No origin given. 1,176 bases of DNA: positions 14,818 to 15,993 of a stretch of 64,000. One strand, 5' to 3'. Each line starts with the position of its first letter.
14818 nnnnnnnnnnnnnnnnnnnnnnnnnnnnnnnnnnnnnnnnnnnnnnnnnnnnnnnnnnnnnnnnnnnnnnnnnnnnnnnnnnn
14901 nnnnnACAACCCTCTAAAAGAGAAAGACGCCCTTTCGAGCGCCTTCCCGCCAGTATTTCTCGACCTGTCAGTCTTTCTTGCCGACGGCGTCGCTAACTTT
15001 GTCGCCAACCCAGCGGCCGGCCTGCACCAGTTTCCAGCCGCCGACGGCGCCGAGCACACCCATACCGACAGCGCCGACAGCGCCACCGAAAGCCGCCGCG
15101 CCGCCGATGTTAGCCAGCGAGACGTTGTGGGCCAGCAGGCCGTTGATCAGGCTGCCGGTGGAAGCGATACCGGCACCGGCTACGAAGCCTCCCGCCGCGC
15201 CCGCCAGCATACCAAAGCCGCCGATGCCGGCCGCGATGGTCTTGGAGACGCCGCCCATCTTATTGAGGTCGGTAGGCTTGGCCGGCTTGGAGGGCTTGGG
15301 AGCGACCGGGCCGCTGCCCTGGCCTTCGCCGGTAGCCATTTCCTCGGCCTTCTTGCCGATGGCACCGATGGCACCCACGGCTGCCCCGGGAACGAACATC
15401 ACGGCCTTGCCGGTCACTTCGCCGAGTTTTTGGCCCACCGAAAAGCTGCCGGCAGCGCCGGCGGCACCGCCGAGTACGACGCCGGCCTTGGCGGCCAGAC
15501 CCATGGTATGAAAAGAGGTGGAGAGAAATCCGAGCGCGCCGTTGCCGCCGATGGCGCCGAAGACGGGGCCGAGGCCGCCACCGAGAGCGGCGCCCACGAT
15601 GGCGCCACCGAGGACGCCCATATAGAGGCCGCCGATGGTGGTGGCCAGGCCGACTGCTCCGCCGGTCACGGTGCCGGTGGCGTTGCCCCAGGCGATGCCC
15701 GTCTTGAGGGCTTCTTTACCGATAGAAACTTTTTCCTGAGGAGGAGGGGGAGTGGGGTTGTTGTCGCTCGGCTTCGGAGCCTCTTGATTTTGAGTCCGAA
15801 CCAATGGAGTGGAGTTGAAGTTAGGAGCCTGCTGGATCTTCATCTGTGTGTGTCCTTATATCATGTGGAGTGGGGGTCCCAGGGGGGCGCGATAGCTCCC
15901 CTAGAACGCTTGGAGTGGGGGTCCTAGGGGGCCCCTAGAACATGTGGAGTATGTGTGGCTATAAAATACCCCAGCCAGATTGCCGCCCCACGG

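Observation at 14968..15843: Distant sixth member of the MKIQ family: a 291-aa glycine-zipper protein preceded by REP-like repeats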

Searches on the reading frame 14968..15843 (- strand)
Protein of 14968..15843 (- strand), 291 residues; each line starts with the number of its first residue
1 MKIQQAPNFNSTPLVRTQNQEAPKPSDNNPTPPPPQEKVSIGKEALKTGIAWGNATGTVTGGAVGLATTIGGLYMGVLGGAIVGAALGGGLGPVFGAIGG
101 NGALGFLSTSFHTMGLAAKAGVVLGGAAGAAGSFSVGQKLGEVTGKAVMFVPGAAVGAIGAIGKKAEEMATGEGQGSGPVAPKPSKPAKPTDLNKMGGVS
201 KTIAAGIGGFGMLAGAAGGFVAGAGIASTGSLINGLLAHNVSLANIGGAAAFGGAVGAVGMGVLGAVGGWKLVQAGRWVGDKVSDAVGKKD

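Call 5: search_protein_families(library=pfam, proteins=[window:14968-15843:-], max_evalue=0.1)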
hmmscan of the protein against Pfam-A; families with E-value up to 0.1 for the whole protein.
window:14968-15843:- (291 aa): 0 families

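Call 6: search_protein_families(library=ncbifam, proteins=[window:14968-15843:-], max_evalue=0.1)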
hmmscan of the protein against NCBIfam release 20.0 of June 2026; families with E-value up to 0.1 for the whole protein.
window:14968-15843:- (291 aa): 0 families

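Call 10: find_homologous_proteins(query=window:14968-15843:-, max_evalue=0.001)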
Query window:14968-15843:- (291 aa): 16 proteins with E <= 0.001 among 8000 candidates.
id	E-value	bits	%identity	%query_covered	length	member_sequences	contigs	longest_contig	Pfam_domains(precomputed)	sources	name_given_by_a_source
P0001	6.3e-161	553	93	100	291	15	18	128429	-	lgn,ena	-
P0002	4.0e-144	498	86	100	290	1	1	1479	-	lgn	-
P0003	3.3e-136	472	82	100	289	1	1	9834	-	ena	-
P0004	4.1e-126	439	79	100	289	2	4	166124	-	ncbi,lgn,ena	-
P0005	6.5e-112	392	74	100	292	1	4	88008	-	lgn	-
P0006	1.5e-111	391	73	100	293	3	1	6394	-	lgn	-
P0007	3.7e-111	390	71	100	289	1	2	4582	-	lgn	-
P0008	2.7e-110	387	71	100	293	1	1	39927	-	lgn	-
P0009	4.3e-108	379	69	100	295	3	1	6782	-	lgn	-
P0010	4.5e-104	366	68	99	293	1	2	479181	-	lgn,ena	-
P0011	1.1e-79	286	95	53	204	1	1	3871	-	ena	-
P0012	3.9e-75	271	58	95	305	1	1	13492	-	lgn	-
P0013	1.2e-52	197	74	51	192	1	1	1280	-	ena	-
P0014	5.2e-49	186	48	83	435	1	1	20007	-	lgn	-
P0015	4.0e-45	173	49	70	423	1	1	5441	-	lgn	-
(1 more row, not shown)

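Call 12: list_cluster_members(proteins=[P0004, P0001, P0010])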
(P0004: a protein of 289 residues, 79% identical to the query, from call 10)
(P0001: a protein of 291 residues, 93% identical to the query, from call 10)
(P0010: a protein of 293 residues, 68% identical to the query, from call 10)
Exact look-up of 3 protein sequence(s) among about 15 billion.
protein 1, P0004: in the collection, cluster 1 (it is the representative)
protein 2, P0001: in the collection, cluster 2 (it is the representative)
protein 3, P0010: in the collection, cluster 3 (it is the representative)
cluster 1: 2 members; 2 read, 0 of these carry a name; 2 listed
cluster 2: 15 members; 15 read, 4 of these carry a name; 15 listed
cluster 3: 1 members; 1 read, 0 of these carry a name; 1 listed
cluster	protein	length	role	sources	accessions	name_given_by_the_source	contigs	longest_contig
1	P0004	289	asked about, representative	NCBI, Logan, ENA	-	-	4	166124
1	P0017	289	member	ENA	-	-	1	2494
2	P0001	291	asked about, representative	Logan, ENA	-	-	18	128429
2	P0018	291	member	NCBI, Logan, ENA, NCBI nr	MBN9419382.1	MAG: hypothetical protein J0I12_28265 [Candidatus Eremiobacteraeota bacterium] | hypothetical protein [Candidatus Eremiobacteraeota bacterium]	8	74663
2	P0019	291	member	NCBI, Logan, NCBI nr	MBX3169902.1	MAG: hypothetical protein KF760_21035 [Candidatus Eremiobacteraeota bacterium] | hypothetical protein [Candidatus Eremiobacteraeota bacterium]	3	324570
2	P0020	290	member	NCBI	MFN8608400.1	MAG: hypothetical protein U0931_12760 [Vulcanimicrobiota bacterium]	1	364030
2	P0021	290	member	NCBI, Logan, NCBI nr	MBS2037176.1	hypothetical protein JST97_19470 [bacterium] | hypothetical protein [bacterium]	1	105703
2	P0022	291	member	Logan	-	-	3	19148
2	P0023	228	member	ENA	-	-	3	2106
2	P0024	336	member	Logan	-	-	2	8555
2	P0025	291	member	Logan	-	-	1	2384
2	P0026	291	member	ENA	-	-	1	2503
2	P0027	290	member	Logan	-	-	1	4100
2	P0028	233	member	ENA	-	-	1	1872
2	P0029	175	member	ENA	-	-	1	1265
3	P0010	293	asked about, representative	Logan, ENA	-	-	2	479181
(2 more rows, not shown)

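Call 15: find_encoding_contigs(protein=window:14968-15843:-, flank=10000, max_places=4)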
Protein window:14968-15843:- (291 aa): 3 contigs read that carry it; 3 places shown.
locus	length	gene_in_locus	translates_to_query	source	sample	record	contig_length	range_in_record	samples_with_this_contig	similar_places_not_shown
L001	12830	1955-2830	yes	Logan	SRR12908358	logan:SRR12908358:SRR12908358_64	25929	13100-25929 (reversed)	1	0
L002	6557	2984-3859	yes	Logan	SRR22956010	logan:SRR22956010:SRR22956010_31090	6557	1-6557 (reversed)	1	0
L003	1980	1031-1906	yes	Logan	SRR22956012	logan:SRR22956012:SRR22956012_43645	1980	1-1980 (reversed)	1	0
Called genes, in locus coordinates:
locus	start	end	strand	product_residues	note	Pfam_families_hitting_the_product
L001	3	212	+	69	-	?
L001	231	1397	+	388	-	PF13328:HD_4 (weak)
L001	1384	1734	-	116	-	PF05099:TerB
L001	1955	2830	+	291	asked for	-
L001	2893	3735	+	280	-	PF00296:Bac_luciferase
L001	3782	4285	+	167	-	-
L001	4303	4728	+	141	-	PF00293:NUDIX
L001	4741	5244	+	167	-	-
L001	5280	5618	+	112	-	-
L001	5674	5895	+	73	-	-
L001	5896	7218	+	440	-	PF00512:HisKA, PF02518:HATPase_c, PF13589:HATPase_c_3 (weak)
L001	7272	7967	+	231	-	PF03808:Glyco_tran_WecG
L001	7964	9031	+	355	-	PF00483:NTP_transferase, PF12804:NTP_transf_3 (weak), PF00132:Hexapep (faint), PF25084:LbH_EIF2B, PF25087:GMPPB_C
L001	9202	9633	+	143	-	PF00156:Pribosyltran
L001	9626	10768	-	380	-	PF01266:DAO (weak), PF01494:FAD_binding_3 (faint), PF03486:HI0933_like (faint), PF07992:Pyr_redox_2 (weak), PF13738:Pyr_redox_3, PF01593:Amino_oxidase (faint), PF13450:NAD_binding_8 (weak), PF00743:FMO-like (weak)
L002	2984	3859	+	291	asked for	-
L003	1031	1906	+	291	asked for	-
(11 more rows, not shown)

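Call 16: find_encoding_contigs(protein=P0010, flank=10000, max_places=3)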
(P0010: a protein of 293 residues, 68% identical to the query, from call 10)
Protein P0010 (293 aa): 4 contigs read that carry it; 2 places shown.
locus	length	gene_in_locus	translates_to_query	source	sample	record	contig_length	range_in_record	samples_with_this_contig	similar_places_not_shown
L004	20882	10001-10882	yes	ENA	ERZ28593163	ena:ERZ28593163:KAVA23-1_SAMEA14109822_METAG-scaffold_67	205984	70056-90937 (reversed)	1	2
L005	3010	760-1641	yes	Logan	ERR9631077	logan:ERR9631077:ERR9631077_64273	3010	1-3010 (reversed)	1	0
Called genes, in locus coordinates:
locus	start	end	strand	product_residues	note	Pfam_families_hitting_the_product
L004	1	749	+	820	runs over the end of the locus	PF12704:MacB_PCD (faint), PF02687:FtsX (weak)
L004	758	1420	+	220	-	PF25182:NonGDSL (weak), PF00657:Lipase_GDSL, PF13472:Lipase_GDSL_2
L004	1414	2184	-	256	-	-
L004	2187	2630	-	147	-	-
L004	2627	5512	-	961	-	-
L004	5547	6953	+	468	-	PF01555:N6_N4_Mtase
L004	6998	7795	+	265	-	-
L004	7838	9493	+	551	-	-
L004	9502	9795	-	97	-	PF05099:TerB (weak)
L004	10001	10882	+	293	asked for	-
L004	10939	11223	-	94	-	-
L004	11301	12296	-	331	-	PF08240:ADH_N, PF00107:ADH_zinc_N, PF13602:ADH_zinc_N_2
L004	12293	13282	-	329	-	PF08240:ADH_N, PF16912:Glu_dehyd_C, PF00107:ADH_zinc_N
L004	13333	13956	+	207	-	PF02146:SIR2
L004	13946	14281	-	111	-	-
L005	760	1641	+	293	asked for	-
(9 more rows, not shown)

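Call 17: find_related_loci(query=A1, collection=genome_contigs, flank=10000)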
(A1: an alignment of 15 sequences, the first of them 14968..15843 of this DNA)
Query A1 (291 aa) in genome_contigs; peptide patterns used: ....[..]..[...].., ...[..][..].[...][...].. (x = any residue, [..] = any of these).
599 stretches matched a pattern (row limit reached: there are more); 6 encode a relative of the query (tblastn E <= 1e-3); 6 distinct loci.
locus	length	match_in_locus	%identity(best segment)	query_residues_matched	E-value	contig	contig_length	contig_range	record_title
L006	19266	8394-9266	93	1-291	8e-140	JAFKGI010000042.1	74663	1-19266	MAG: Vulcanimicrobiota bacterium isolate SCN18_25_8_15_R3_B_62_28 SCN18_25_8_15_R3_B_scaffold_254, whole genome shotgun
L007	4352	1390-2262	94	1-291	6e-136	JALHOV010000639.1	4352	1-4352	MAG: Vulcanimicrobiota bacterium isolate bin.189_sub c_000000061770, whole genome shotgun sequence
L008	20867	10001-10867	79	1-290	8e-104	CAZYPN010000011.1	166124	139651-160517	MAG TPA_asm: uncultured Burkholderiales bacterium isolate SRP329715_co1_2 genome assembly, contig: NODE_79_length_166124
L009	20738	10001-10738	53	1-244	3e-63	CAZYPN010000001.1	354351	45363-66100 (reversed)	MAG TPA_asm: uncultured Burkholderiales bacterium isolate SRP329715_co1_2 genome assembly, contig: NODE_9_length_354351_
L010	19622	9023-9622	51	42-246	8e-30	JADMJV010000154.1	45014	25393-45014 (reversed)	MAG: bacterium isolate MAG_50 NODE_899_length_45014_cov_5.712516, whole genome shotgun sequence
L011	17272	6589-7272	34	30-284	3e-17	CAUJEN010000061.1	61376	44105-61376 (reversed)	MAG: Candidatus Eremiobacteraeota bacterium isolate KLAP168 genome assembly, contig: KLAP168_36590, whole genome shotgun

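Call 30: predict_structure(alignment_id=A1)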
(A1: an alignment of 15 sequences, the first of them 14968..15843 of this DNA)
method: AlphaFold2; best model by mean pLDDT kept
length: 291 residues; sequences in the alignment: 15
mean_pLDDT: 41.8   pTM: 0.25
mean pLDDT of the five models: 41.8, 40.0, 36.9, 36.8, 32.6
residues with pLDDT >= 90: 0; 70-90: 0; 50-70: 55; < 50: 236
segments of 3 or more residues with pLDDT < 50: 1-76, 84-124, 127-206, 208-211, 223-251, 288-291
pLDDT, mean of each block of 10 residues (from residue 1): 40 35 36 36 36 34 38 48 45 42 40 42 47 38 32 32 36 32 39 40 46 53 46 40 42 53 54 57 51 38
secondary structure, 60 per line:
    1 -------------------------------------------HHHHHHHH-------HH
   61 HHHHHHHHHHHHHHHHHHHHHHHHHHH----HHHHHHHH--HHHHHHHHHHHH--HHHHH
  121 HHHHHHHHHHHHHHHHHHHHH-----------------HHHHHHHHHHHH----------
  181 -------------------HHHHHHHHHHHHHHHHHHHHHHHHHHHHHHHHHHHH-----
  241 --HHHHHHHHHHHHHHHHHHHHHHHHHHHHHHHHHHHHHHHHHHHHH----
elements in order: H44-51 H59-87 H92-99 H102-113 H116-141 H159-170 H200-235 H243-287

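Call 36: search_protein_families(library=pfam, alignment_id=A1, max_evalue=1)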
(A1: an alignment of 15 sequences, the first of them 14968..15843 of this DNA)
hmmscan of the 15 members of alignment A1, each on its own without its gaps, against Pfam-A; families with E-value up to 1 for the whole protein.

A. member 1, window:14968-15843:- (291 aa): 0 families

B. families by the number of members that match (of 15 scanned): 2 families
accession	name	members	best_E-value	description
PF17093.10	PBP_N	1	0.047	Penicillin-binding protein N-terminus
PF22455.1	PqqF_C_3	1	0.15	PQQ synthase PqqF, C-terminal lobe domain 3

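Call 37: search_solved_structures(query=A1, max_evalue=1)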
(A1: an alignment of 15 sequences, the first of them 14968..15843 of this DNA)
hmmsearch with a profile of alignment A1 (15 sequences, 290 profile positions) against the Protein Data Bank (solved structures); distinct sequences matched with E-value up to 1: 0.

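Call 51: search_protein_representatives(alignment_id=A1)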
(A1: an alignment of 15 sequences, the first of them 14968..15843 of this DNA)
Query: 15 sequences, 290 profile positions. Proteins with E-value up to 0.001 (for the whole library): 104; up to 1e-10: 76; up to 1e-30: 31. The best 104 are listed.
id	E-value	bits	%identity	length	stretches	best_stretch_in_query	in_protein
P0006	3.5e-129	446.8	-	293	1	1-289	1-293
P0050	5.0e-99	347.8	-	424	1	16-289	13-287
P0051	1.2e-76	274.4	-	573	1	1-280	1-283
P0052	4.6e-76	272.5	-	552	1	16-286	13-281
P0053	1.2e-73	264.6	-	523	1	26-285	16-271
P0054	1.5e-73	264.2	-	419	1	22-289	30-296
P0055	6.0e-54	199.9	-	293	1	27-287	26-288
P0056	3.4e-52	194.1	-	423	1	1-289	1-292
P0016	3.3e-51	190.9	-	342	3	53-141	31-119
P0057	4.7e-51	190.4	-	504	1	15-280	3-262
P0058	2.9e-48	181.3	-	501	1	22-279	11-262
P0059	1.9e-47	178.6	-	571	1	1-284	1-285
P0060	7.6e-46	173.3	-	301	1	1-282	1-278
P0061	1.6e-45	172.2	-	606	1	25-281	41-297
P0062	2.2e-45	171.8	-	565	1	31-286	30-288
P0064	1.2e-40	156.2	-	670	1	15-286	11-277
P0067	1.7e-38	149.1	-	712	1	16-285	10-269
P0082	4.8e-30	121.4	-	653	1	19-282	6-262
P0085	2.8e-28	115.7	-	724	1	1-286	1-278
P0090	4.9e-27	111.6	-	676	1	42-287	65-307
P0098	6.0e-19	85.0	-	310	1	53-285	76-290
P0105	3.0e-14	69.6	-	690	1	40-287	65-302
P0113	4.6e-13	65.7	-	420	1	199-285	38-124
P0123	7.4e-11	58.5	-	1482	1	196-286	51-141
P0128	4.2e-09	52.7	-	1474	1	171-287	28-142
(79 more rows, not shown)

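Call 53: list_cluster_members(proteins=[P0051, P0064, P0067, P0085, P0090, P0105, P0123, P0128, P0113, P0098])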
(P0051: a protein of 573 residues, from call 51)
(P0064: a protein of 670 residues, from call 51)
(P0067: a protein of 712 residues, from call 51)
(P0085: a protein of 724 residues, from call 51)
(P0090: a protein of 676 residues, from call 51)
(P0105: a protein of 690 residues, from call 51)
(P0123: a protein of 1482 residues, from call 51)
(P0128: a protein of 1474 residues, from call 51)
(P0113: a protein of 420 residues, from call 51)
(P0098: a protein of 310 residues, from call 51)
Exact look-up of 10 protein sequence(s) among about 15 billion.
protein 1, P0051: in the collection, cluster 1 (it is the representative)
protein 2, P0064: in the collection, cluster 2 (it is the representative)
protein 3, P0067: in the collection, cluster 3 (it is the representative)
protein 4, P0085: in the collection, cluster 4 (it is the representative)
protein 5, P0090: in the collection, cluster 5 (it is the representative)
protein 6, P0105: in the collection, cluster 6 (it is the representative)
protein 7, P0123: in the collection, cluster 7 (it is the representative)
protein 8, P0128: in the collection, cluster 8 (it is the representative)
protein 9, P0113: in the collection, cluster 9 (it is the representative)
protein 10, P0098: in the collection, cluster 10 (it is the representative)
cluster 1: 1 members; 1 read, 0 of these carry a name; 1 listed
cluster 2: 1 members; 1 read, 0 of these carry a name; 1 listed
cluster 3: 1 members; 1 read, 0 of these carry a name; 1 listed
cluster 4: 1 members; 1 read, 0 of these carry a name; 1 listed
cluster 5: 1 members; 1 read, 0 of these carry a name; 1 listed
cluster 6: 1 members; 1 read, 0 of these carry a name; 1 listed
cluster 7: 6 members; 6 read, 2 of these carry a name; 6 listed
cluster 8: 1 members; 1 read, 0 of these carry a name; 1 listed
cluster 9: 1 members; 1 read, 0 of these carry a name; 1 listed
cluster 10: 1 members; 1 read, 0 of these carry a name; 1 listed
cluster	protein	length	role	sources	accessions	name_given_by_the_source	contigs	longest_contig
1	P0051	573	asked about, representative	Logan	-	-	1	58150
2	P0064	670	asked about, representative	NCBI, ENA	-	-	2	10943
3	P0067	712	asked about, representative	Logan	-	-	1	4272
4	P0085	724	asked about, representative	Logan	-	-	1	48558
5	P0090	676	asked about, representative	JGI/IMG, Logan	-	-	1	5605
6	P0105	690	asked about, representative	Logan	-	-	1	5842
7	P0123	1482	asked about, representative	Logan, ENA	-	-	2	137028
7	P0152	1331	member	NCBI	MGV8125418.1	MAG: hypothetical protein AB2L14_37215 [Candidatus Xenobiia bacterium LiM19]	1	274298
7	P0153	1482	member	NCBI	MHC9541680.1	MAG: hypothetical protein AB9903_19415 [Vulcanimicrobiota bacterium]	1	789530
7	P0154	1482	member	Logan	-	-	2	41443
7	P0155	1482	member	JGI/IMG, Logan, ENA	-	-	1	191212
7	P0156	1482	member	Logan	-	-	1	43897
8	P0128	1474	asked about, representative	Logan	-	-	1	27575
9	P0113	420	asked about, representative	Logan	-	-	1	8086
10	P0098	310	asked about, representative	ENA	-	-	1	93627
